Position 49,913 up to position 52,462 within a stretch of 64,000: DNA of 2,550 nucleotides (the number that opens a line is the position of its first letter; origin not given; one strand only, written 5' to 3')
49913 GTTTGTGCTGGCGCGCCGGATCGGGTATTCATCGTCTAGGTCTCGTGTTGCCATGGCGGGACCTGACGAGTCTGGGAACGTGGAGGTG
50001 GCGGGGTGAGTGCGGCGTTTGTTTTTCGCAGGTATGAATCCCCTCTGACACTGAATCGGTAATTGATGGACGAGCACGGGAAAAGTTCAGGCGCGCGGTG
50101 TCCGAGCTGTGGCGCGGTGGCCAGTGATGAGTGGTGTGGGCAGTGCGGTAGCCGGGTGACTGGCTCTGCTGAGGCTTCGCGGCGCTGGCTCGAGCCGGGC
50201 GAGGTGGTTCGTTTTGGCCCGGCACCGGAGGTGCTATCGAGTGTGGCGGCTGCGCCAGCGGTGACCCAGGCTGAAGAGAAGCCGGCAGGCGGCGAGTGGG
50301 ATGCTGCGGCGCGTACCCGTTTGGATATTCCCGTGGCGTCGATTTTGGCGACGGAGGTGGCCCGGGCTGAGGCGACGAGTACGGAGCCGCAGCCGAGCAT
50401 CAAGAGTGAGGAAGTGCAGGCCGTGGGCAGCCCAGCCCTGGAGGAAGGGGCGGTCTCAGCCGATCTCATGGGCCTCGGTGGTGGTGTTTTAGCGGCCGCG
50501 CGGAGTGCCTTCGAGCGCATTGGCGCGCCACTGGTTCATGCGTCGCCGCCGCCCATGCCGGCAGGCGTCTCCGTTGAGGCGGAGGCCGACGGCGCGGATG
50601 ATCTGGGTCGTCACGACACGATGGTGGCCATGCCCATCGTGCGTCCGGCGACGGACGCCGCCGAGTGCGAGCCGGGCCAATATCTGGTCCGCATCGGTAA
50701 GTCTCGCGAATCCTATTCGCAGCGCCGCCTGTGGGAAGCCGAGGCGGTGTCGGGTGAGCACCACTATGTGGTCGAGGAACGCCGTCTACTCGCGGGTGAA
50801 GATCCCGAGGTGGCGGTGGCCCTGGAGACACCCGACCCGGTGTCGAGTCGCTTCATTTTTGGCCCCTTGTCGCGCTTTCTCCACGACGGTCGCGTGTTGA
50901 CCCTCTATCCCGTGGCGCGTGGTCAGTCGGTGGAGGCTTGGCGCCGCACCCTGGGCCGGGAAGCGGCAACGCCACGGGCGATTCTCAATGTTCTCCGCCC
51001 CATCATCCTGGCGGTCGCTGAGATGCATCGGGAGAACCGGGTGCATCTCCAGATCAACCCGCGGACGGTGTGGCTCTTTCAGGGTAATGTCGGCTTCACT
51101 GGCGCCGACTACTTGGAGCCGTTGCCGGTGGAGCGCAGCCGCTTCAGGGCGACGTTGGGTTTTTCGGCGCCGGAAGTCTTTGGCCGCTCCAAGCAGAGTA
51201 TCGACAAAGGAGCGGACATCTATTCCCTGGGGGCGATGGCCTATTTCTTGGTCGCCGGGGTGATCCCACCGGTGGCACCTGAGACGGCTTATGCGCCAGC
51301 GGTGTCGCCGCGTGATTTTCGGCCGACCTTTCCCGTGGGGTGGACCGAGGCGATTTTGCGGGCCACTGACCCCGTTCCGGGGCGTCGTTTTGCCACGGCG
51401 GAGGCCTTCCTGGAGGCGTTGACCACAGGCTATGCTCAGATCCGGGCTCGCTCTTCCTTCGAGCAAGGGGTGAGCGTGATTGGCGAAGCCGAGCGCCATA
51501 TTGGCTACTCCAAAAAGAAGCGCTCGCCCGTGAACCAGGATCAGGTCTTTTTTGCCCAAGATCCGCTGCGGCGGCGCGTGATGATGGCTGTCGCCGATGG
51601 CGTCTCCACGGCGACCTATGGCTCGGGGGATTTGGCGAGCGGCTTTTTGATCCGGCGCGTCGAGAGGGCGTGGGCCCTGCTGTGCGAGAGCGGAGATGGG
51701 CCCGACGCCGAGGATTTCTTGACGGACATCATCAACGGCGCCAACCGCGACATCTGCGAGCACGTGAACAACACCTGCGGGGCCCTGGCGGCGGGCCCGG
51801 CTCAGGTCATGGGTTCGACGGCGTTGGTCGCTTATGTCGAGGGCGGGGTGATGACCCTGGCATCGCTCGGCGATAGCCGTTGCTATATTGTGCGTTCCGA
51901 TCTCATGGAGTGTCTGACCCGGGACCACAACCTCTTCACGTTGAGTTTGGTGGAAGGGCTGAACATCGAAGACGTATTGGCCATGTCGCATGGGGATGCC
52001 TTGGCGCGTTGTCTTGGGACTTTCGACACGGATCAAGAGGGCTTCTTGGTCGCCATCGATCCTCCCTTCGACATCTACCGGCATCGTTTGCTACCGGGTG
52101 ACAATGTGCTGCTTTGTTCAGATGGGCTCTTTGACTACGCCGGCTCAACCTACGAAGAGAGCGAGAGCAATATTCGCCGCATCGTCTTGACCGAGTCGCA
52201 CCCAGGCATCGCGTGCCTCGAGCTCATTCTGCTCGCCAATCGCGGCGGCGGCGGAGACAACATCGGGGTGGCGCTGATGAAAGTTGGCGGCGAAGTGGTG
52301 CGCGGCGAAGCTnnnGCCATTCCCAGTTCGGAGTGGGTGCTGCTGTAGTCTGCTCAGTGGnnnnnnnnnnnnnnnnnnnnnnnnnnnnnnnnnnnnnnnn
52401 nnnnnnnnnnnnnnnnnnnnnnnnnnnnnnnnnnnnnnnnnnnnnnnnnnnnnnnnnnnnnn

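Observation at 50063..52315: Zinc-ribbon + catalytically dead kinase domain fused to an apparently active PP2C phosphatase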

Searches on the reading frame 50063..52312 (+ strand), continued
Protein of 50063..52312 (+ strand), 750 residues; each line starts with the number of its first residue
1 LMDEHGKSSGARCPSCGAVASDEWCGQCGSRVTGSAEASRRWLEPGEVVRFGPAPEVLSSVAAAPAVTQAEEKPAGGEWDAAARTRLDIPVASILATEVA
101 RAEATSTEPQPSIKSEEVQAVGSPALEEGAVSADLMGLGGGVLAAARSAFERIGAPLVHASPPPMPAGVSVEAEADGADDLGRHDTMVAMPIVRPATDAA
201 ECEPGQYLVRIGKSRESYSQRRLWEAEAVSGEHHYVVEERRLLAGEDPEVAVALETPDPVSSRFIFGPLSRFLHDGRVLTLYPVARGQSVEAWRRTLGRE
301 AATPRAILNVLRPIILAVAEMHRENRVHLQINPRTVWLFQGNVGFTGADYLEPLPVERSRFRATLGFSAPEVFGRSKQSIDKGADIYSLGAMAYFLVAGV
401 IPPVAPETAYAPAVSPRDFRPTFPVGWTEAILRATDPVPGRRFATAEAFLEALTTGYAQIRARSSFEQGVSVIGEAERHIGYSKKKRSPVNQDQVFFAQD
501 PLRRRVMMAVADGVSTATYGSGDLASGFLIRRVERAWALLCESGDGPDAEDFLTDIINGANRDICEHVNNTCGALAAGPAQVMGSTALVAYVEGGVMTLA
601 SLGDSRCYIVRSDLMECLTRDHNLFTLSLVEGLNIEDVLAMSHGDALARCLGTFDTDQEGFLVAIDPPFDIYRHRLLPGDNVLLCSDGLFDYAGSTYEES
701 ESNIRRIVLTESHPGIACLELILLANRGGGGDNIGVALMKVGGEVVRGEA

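Call 46: fold_search(model_id=the predicted structure, library=pdb)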
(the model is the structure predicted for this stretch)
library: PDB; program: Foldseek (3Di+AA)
matches with E <= 10: 1994; with E <= 0.001: 1981
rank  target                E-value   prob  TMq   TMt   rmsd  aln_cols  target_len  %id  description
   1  2pk0_C                3.2e-15  1.00  0.28  0.82   4.3       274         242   25  Structure of the S. agalactiae serine/threonine phosphatase at 2.65 resolution (released 2007-06-12)
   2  1txo_B                3.4e-15  1.00  0.27  0.81   5.1       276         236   24  Crystal structure of the Mycobacterium tuberculosis serine/threonine phosphatase PstP/Ppp at 1.95 A. (released 2004-11-23)
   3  2pk0_D                4.8e-15  1.00  0.29  0.83   4.3       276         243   25  Structure of the S. agalactiae serine/threonine phosphatase at 2.65 resolution (released 2007-06-12)
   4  2xzv                  6.5e-15  1.00  0.27  0.80   5.2       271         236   26  The cyanobacterial PP2C-like phosphatase tPphA requires three metals in the catalytic center for efficient catalysis (released 2011-02-09)
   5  2pk0_A                9.3e-15  1.00  0.28  0.78   5.5       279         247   25  Structure of the S. agalactiae serine/threonine phosphatase at 2.65 resolution (released 2007-06-12)
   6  5d2u                  9.8e-15  1.00  0.27  0.80   4.9       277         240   26  Crystal structure of tPphA Variant - H39A (released 2016-05-04)
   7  6ihl                  1.2e-14  1.00  0.28  0.81   5.2       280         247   21  Crystal structure of bacterial serine phosphatase (released 2019-08-07)
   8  2cm1                  1.6e-14  1.00  0.27  0.83   4.4       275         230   25  Crystal structure of the catalytic domain of serine threonine protein phosphatase PstP in complex with 2 Manganese ions. (released 2007-06-12)
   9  6ihw                  2.6e-14  1.00  0.28  0.81   5.2       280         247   21  Crystal structure of bacterial serine phosphatase bearing R161K mutation (released 2019-08-07)
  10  6ihr                  2.9e-14  1.00  0.29  0.79   5.4       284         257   21  Crystal structure of bacterial serine phosphatase with His tag (released 2019-08-07)
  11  2y09                  3.2e-14  1.00  0.27  0.82   4.9       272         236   27  The cyanobacterial PP2C-like phosphatase tPphA requires three metals in the catalytic center for efficient catalysis (released 2011-02-09)
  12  6iht_A                3.3e-14  1.00  0.28  0.80   5.2       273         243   22  Crystal structure of bacterial serine phosphatase bound with phosphorylated peptide (released 2019-08-07)
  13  2j86_B                3.5e-14  1.00  0.27  0.81   4.7       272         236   26  Structural analysis of the PP2C Family Phosphatase tPphA of Thermosynechococcus elongatus (released 2007-11-06)
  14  2j86_A                3.9e-14  1.00  0.27  0.82   4.8       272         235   27  Structural analysis of the PP2C Family Phosphatase tPphA of Thermosynechococcus elongatus (released 2007-11-06)
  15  6ihs                  3.9e-14  1.00  0.28  0.78   5.6       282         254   22  Crystal structure of bacterial serine phosphatase with His-tag mutation (released 2019-08-07)
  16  5f1m                  4.3e-14  1.00  0.29  0.80   5.2       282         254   22  Crystal structure of Serine/threonine phosphatase Stp1 from Staphylococcus aureus (released 2016-08-24)
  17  1txo_A                4.5e-14  1.00  0.27  0.81   5.1       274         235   25  Crystal structure of the Mycobacterium tuberculosis serine/threonine phosphatase PstP/Ppp at 1.95 A. (released 2004-11-23)
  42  3ujg_B                8.1e-11  1.00  0.26  0.54   7.3       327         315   19  Crystal structure of SnRK2.6 in complex with HAB1 (released 2012-02-15)
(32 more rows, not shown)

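Call 48: list_cluster_members(proteins=[P0009, P0049, P0058, P0061, P0078, P0098, P0140, P0148, P0167, P0176])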
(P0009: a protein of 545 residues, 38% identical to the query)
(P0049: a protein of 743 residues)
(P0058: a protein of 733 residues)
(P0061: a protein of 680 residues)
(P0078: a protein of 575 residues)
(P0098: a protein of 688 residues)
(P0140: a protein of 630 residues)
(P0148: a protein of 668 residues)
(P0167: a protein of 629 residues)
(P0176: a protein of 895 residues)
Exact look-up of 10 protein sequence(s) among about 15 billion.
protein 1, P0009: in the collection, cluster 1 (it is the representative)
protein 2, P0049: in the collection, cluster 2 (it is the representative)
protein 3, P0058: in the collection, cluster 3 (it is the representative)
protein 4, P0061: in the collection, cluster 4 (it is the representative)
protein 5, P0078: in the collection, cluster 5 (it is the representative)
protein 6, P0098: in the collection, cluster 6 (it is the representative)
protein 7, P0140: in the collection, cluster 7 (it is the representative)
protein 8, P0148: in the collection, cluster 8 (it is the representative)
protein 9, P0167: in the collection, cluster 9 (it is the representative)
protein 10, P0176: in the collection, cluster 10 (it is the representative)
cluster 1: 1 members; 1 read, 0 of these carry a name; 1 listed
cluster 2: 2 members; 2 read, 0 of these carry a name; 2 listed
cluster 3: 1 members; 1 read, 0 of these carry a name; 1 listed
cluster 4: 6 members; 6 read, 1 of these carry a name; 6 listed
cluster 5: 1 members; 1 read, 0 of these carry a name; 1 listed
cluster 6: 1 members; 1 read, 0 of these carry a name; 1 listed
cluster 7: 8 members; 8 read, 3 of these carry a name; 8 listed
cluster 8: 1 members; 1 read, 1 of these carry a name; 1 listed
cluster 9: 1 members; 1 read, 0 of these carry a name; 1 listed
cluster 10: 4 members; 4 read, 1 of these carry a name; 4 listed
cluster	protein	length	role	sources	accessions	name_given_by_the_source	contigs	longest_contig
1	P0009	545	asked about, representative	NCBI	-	-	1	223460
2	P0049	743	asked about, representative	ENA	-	-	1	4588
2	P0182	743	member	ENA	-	-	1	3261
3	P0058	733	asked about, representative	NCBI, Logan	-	-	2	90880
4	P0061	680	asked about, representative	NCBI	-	-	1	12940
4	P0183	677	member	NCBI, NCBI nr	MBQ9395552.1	MAG: protein phosphatase 2C domain-containing protein [Proteobacteria bacterium] | protein phosphatase 2C domain-containing protein [Pseudomonadota bacterium]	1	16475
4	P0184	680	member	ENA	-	-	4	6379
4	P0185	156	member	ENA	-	-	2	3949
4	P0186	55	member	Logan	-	-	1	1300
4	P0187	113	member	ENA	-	-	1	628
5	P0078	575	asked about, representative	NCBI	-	-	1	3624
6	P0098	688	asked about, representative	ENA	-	-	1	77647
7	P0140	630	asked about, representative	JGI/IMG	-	protein phosphatase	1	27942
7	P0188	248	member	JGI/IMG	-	protein phosphatase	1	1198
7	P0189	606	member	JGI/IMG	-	protein phosphatase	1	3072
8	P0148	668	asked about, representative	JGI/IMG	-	serine/threonine protein phosphatase PrpC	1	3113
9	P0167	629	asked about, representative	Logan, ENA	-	-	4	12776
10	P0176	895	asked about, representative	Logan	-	-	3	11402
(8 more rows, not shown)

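Call 60: search_protein_families(library=pfam, alignment_id=A4, max_evalue=0.01)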
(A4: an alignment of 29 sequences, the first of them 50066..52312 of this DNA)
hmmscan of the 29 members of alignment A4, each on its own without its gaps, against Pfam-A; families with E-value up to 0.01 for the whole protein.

A. member 1, window:50066-52312:+ (749 aa): 4 families
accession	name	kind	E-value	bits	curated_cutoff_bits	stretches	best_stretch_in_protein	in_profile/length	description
PF13672.11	PP2C_2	-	1.7e-10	41.3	24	1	479-708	1-193/209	Protein phosphatase 2C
PF00481.26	PP2C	-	6.1e-07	29.8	20.3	1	582-731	100-253/255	Protein phosphatase 2C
PF00069.31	Pkinase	-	9.2e-06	25.7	31.7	1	297-401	91-196/263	Protein kinase domain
PF07228.17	SpoIIE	-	0.00061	20.2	25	0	655-698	98-138/192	Stage II sporulation protein E (SpoIIE)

B. families by the number of members that match (of 29 scanned): 12 families
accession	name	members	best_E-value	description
PF13672.11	PP2C_2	29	4.9e-15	Protein phosphatase 2C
PF00481.26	PP2C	27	1.3e-08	Protein phosphatase 2C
PF07228.17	SpoIIE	26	4.1e-08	Stage II sporulation protein E (SpoIIE)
PF00069.31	Pkinase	23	9.1e-09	Protein kinase domain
PF13248.11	Zn_ribbon_3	6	0.00019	zinc-ribbon domain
PF12773.13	DZR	3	0.0012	Double zinc ribbon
PF02095.21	Extensin_1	1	2.6e-08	Extensin-like protein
PF13240.11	Zn_Ribbon_1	1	0.0004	zinc-ribbon domain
PF07382.16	HC2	1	0.0015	Histone H1-like nucleoprotein HC2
PF07611.17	DUF1574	1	0.0017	Protein of unknown function (DUF1574)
PF08271.17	Zn_Ribbon_TF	1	0.0037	TFIIB zinc-binding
PF00641.23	Zn_ribbon_RanBP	1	0.0056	Zn-finger in Ran binding protein and others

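Call 61: search_protein_families(library=padloc, proteins=[window:50066-52312:+], max_evalue=0.001)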
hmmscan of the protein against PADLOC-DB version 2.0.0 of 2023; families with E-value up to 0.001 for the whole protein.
window:50066-52312:+ (749 aa): 11 families
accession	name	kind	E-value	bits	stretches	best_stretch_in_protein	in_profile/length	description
PDLC03921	MkoA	-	7.4e-11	38.5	1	221-455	225-466/1607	-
PDLC03920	MkoA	-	8.6e-10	35.5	1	188-470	19-292/1112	-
PDLC04054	PD-T4-6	-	4.5e-09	34.2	1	299-457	106-275/347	-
PDLC04053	PD-T4-6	-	3.1e-08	31.5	1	302-464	108-280/311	-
PDLC02512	PglW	-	1e-07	28.3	1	362-454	392-488/1403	PglW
PDLC04042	PD-T4-6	-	1.9e-06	25.7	1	286-458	93-275/292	-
PDLC04050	PD-T4-6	-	4.1e-05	20.7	1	350-403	215-267/480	-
PDLC02375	Stk2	-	4.5e-05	20.4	1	304-397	217-315/500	-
PDLC04061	PD-T4-6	-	8.3e-05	20.3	1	377-484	198-311/510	-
PDLC01088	C3a189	-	0.00014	18.6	1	363-460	171-261/840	kinase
PDLC04138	mad6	-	0.00018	18.5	1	357-403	213-257/659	mads_6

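Call 62: search_protein_families(library=pfam, proteins=[L006:4769-6844:+, L008:662-2782:+, L006:9297-10757:-, L003:8534-9838:+, L002:8913-9863:+], max_evalue=0.001)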
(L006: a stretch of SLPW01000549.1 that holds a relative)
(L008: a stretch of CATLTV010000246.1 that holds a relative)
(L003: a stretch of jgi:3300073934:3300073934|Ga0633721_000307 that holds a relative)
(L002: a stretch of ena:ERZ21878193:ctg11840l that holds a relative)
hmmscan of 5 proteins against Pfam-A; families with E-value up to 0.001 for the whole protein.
L006:4769-6844:+ (692 aa): 6 families
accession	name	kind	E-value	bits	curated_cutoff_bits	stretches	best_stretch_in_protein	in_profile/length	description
PF15780.11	ASH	-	6.4e-20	71.6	27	0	348-385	59-96/98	Abnormal spindle-like microcephaly-assoc'd, ASPM-SPD-2-Hydin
PF22073.2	Cep192_D4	-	6.5e-14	52.5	35.5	2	41-148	4-108/112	Cep192 domain 4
PF22544.2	HYDIN_VesB_CFA65-like_Ig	-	1.5e-12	48.1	25.5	1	41-120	3-74/100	HYDIN/CFA65/VesB-like, Ig-like domain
PF22352.2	K319L-like_PKD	-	2.9e-08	34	27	1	423-503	9-80/84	K319L-like, PKD domain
PF18911.6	PKD_4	-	8.2e-05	23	27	0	481-507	58-83/85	PKD domain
PF14016.12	DUF4232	-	9.8e-05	23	27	0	301-375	20-91/129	Domain of unknown function (DUF4232)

L008:662-2782:+ (707 aa): 5 families
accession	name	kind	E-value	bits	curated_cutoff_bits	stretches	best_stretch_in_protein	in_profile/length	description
PF15780.11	ASH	-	1e-16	61.3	27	1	55-144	6-92/98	Abnormal spindle-like microcephaly-assoc'd, ASPM-SPD-2-Hydin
PF22073.2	Cep192_D4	-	1.4e-13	51.5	35.5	1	52-145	4-99/112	Cep192 domain 4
PF22544.2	HYDIN_VesB_CFA65-like_Ig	-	4.3e-13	49.8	25.5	1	53-144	4-88/100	HYDIN/CFA65/VesB-like, Ig-like domain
PF07610.17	DUF1573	-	5.8e-08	33.1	26.1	0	302-332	9-39/98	Protein of unknown function (DUF1573)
PF22352.2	K319L-like_PKD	-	0.00076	19.9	27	0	436-518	10-81/84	K319L-like, PKD domain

L006:9297-10757:- (486 aa): 6 families
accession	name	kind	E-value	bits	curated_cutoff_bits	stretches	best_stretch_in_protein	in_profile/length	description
PF01816.23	LRV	-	5e-55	180.6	21.6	4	446-469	3-26/26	Leucine rich repeat variant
PF25591.1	LRV_2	-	4.1e-28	97.6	27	4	11-63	5-55/61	Leucine Rich Repeat Variant domain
PF02985.28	HEAT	-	8.4e-07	29.1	23.5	0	381-406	3-28/31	HEAT repeat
PF09280.16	XPC-binding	-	1.1e-06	28.7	26.4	0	33-57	12-36/57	XPC-binding domain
PF10098.14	DUF2336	-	1.1e-06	28.7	34.6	1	225-339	12-131/262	Uncharacterised protein conserved in bacteria (DUF2336)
PF13646.12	HEAT_2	-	0.00093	19.9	27.7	0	381-425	2-52/88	HEAT repeats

L003:8534-9838:+ (434 aa): 1 family
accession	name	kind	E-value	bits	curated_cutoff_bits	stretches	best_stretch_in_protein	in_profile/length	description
PF17263.7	DUF5329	-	1.5e-11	44.8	27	1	352-429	9-89/95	Family of unknown function (DUF5329)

L002:8913-9863:+ (316 aa): 1 family
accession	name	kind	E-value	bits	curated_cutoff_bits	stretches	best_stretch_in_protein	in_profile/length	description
PF03032.20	FSAP_sig_propep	-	0.00015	22.1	27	1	7-47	4-41/46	Frog skin active peptide family signal and propeptide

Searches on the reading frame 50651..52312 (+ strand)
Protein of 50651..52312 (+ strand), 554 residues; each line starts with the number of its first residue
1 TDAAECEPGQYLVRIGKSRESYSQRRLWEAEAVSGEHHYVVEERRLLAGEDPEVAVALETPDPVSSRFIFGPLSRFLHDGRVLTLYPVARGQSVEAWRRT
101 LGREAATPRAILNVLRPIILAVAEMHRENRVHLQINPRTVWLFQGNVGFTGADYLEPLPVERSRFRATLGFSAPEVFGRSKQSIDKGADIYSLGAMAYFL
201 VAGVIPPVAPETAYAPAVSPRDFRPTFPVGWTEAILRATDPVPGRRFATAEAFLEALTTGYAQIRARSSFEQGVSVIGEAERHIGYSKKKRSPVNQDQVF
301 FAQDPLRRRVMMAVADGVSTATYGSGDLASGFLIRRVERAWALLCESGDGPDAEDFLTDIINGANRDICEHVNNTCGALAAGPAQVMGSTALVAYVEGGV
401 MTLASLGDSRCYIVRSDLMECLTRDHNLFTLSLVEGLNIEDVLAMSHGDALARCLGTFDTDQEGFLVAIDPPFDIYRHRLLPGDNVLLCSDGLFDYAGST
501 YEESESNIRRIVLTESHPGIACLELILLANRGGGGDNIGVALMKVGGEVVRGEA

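Call 76: predict_structure(alignment_id=A5)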
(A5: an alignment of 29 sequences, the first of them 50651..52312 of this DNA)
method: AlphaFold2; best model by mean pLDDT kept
length: 554 residues; sequences in the alignment: 29
mean_pLDDT: 91.7   pTM: 0.89
mean pLDDT of the five models: 91.7, 89.9, 89.4, 89.2, 88.7
residues with pLDDT >= 90: 418; 70-90: 122; 50-70: 4; < 50: 10
segments of 3 or more residues with pLDDT < 50: 1-6, 551-554
pLDDT, mean of each block of 10 residues (from residue 1): 51 87 88 84 90 86 90 90 92 95 93 98 98 96 93 92 87 90 94 98 96 94 94 97 96 98 94 93 92 93 94 92 92 98 89 97 97 88 86 96 97 93 94 94 87 91 93 95 97 92 94 97 96 86 88 43
secondary structure, 60 per line:
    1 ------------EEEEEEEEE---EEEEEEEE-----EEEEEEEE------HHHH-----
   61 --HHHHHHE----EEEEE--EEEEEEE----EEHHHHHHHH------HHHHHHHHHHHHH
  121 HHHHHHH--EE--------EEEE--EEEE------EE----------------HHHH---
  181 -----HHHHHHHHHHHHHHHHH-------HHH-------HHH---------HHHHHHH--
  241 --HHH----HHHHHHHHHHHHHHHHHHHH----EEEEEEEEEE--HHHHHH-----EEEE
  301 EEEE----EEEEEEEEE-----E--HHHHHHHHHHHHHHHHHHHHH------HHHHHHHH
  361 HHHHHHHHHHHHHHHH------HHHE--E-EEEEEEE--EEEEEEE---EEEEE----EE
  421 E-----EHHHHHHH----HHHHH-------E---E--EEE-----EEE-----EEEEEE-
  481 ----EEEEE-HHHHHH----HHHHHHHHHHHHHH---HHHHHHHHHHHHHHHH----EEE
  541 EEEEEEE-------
elements in order: E13-21 E25-32 E38-45 H52-55 H63-68 E74-78 E81-87 H94-101 H108-127 E140-143 E146-149 H174-177 H186-202 H232-238 H250-269 E274-283 H286-291 E297-304 E309-317 H326-346 H353-376 E391-397 E400-406 E410-414 E419-421 H428-434 H439-443 E458-460 E466-468 E474-479 E485-489 H491-496 H501-514 H518-533 E538-547
